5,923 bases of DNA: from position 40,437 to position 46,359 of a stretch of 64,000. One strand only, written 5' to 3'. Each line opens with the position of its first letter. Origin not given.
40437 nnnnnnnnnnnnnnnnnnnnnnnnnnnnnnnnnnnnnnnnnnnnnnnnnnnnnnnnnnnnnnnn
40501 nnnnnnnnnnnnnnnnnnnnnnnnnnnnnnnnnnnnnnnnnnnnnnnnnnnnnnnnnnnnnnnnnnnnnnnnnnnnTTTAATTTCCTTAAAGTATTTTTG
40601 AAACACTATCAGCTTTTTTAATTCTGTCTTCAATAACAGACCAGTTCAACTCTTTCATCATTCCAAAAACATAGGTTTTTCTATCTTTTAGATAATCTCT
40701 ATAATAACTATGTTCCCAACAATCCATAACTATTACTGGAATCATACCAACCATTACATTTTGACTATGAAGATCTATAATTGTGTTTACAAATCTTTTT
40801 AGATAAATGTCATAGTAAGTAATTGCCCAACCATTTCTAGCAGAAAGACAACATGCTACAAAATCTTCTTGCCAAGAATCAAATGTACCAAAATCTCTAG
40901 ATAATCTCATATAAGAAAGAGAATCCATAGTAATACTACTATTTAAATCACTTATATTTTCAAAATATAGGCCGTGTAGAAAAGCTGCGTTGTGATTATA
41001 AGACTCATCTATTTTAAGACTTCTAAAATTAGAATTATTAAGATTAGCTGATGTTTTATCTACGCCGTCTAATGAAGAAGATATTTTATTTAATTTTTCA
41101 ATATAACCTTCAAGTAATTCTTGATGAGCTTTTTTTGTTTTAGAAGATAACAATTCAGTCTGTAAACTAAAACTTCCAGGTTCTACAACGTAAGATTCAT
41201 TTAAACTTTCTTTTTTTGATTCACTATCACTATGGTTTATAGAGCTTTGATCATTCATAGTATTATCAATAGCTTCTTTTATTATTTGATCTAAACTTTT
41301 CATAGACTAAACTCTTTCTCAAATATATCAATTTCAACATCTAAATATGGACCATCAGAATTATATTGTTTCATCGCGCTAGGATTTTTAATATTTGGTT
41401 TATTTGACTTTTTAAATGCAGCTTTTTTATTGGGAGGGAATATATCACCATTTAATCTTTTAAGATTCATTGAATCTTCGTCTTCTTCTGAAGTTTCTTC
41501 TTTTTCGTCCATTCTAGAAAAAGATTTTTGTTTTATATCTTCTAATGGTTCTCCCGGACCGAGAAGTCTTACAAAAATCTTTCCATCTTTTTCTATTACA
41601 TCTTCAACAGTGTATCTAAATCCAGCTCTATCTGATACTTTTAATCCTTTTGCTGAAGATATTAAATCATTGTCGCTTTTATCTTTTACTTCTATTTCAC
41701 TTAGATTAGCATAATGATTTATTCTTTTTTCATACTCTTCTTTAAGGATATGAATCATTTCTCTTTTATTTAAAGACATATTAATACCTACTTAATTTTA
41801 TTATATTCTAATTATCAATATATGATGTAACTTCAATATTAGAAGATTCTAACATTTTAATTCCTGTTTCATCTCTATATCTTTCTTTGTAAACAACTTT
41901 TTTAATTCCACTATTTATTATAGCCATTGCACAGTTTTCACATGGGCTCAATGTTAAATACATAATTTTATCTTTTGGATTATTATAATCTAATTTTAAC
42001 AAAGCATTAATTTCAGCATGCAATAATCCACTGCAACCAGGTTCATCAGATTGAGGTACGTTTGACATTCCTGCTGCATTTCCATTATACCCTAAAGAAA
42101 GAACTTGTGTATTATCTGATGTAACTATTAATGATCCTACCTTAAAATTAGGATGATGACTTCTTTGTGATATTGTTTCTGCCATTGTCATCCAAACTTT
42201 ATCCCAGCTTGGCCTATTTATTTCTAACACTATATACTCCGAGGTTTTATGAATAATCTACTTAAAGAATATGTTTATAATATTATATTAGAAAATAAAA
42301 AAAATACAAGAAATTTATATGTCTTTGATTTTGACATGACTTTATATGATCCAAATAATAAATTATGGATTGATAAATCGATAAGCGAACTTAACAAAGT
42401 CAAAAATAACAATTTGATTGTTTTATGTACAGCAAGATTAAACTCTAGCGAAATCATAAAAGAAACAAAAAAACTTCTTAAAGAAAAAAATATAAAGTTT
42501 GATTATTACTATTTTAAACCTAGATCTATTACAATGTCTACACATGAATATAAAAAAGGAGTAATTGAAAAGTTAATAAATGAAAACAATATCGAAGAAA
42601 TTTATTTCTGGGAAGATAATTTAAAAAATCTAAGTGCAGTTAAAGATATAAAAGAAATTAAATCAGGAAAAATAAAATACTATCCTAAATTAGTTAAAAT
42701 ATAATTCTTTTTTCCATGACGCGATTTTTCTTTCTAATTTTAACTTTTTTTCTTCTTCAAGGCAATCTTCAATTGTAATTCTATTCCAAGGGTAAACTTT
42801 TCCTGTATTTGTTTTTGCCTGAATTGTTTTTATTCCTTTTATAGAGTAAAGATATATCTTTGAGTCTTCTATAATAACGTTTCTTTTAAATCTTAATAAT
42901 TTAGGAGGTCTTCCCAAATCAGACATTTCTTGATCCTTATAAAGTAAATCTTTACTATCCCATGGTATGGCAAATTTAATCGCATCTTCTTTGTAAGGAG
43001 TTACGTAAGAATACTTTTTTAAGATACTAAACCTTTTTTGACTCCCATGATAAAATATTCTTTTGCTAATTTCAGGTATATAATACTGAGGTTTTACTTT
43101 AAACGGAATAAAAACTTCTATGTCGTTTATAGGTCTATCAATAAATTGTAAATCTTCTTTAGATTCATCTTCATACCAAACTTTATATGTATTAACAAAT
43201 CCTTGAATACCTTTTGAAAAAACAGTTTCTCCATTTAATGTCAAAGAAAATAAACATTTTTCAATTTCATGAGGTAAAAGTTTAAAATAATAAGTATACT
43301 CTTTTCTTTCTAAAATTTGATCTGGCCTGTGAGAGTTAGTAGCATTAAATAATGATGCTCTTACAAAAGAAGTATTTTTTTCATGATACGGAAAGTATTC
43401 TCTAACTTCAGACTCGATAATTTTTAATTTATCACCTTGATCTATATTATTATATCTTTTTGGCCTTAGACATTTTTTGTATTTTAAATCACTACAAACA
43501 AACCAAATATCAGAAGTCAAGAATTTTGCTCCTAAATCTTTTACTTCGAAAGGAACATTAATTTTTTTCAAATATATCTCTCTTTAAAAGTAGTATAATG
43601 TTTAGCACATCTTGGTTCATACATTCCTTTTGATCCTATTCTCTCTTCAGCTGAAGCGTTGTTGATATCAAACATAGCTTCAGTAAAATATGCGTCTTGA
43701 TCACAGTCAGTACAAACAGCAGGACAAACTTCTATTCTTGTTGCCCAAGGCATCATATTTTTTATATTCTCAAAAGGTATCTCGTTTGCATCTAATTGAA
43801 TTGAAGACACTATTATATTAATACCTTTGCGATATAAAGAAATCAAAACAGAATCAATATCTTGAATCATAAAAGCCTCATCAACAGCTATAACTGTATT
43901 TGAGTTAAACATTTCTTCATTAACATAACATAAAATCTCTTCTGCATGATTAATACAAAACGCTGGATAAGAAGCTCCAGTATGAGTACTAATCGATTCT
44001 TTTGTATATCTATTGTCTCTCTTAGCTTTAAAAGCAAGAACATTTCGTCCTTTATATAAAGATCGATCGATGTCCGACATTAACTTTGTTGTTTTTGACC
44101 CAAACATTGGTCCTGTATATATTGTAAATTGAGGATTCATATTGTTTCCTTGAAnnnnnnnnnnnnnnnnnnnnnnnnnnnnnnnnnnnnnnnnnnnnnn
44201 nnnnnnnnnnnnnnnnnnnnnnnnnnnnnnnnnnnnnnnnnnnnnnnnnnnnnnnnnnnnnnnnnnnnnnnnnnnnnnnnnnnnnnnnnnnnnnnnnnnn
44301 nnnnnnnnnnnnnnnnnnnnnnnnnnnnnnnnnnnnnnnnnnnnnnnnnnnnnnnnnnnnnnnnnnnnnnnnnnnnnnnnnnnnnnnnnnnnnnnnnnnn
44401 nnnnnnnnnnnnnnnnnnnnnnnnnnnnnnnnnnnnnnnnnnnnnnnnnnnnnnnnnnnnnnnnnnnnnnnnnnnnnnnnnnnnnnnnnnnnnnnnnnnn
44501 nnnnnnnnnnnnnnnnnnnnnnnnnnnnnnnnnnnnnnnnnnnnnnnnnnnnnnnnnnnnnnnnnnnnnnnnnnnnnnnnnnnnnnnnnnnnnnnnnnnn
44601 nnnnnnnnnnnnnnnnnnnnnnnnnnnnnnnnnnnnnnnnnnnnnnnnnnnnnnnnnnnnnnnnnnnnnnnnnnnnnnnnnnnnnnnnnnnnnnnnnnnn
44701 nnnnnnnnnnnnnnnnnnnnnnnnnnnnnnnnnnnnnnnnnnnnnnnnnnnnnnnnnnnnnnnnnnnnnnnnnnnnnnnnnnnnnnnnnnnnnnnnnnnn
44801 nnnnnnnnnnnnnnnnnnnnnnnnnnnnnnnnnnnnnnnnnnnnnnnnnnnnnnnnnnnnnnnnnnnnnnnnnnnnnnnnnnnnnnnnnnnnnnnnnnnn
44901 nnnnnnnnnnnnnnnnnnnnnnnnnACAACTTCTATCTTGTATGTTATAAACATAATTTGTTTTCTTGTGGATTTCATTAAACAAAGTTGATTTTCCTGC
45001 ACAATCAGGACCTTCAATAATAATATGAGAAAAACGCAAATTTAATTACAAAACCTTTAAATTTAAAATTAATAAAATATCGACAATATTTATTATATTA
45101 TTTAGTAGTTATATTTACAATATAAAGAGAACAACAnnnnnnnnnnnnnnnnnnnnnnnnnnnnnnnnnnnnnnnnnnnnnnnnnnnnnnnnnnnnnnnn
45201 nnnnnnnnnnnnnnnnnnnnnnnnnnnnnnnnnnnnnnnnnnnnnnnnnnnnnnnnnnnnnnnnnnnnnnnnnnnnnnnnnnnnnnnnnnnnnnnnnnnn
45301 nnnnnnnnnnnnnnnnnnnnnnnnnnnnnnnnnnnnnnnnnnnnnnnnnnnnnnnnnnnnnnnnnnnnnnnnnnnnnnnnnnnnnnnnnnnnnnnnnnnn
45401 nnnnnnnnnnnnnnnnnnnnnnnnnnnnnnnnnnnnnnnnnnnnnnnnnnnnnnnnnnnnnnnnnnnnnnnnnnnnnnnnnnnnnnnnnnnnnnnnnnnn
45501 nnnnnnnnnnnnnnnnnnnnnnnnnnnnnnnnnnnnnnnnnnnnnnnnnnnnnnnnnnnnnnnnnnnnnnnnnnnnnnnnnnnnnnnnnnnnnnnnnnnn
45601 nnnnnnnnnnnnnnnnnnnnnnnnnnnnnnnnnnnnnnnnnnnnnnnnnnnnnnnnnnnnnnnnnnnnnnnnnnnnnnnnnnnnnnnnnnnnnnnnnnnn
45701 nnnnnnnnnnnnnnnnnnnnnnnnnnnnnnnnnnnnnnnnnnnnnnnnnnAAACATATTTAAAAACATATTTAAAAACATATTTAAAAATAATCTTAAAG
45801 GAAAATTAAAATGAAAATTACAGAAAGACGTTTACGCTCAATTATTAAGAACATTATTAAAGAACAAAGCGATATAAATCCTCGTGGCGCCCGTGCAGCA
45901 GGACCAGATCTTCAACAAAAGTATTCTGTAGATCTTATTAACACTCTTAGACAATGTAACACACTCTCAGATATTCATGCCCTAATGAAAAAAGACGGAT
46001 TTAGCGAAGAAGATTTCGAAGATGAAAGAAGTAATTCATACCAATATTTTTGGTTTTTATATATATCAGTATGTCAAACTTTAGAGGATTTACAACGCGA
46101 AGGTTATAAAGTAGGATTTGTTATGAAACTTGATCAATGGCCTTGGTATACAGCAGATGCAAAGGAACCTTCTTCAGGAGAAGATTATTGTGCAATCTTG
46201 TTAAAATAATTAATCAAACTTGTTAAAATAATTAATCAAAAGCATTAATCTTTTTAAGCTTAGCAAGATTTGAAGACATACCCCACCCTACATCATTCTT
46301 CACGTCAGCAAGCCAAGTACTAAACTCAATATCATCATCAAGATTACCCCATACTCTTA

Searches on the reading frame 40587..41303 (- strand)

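Call 7: search_protein_families(library=pfam, max_evalue=0.01, proteins=[window:40587-41303:-])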
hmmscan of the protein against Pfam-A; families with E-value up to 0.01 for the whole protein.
window:40587-41303:- (238 aa): 1 family
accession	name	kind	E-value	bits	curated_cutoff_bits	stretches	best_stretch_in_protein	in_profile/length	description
PF02777.23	Sod_Fe_C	-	9.5e-19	67.8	20.9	1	133-227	8-102/102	Iron/manganese superoxide dismutases, C-terminal domain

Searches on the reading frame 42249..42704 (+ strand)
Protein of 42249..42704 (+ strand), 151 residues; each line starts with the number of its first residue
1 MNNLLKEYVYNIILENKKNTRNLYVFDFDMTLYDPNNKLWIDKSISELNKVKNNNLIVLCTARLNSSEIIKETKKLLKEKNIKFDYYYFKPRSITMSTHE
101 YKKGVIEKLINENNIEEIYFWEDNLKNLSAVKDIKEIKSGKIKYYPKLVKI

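Call 7: search_protein_families(library=pfam, max_evalue=0.01, proteins=[window:42249-42704:+])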
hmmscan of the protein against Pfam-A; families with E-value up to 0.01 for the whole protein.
window:42249-42704:+ (151 aa): 0 families

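Call 97: find_homologous_proteins(query=window:42249-42704:+)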
Query window:42249-42704:+ (151 aa): 2 proteins with E <= 0.001 among 78 candidates.
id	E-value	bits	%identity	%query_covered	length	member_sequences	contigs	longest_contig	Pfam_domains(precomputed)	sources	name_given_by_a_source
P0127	1.4e-88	312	99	100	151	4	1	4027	-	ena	-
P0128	6.5e-69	248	80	100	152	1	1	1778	PF10307.16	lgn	-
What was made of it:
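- Checked: HAD is plausible: a DxDxT motif, and homologue P0128 carries PF10307 (call 97).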

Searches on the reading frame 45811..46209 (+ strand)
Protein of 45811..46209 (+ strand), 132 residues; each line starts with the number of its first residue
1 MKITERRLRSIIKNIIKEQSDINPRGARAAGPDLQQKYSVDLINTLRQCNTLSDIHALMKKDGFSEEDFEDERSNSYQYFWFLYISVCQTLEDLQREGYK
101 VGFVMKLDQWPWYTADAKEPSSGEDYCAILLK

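Call 6: search_protein_families(library=pfam, max_evalue=0.01, proteins=[window:45811-46209:+])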
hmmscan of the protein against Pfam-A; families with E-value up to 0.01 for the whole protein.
window:45811-46209:+ (132 aa): 0 families

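Call 86: find_homologous_proteins(query=window:45811-46209:+)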
Query window:45811-46209:+ (132 aa): 3 proteins with E <= 0.001 among 9 candidates.
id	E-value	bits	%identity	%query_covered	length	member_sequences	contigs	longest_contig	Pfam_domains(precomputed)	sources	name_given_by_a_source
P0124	3.2e-84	297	100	100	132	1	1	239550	-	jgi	-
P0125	1.4e-45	172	65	100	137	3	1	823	-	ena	-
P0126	1.6e-45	172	65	100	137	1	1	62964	-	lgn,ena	-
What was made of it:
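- Tried and rejected: A 100%-identical copy of the 45811 protein is listed on a 239,550-bp contig, but that contig could not be fetched (call 86).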

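Call 94: find_encoding_contigs(protein=P0124, flank=10000, max_places=3)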
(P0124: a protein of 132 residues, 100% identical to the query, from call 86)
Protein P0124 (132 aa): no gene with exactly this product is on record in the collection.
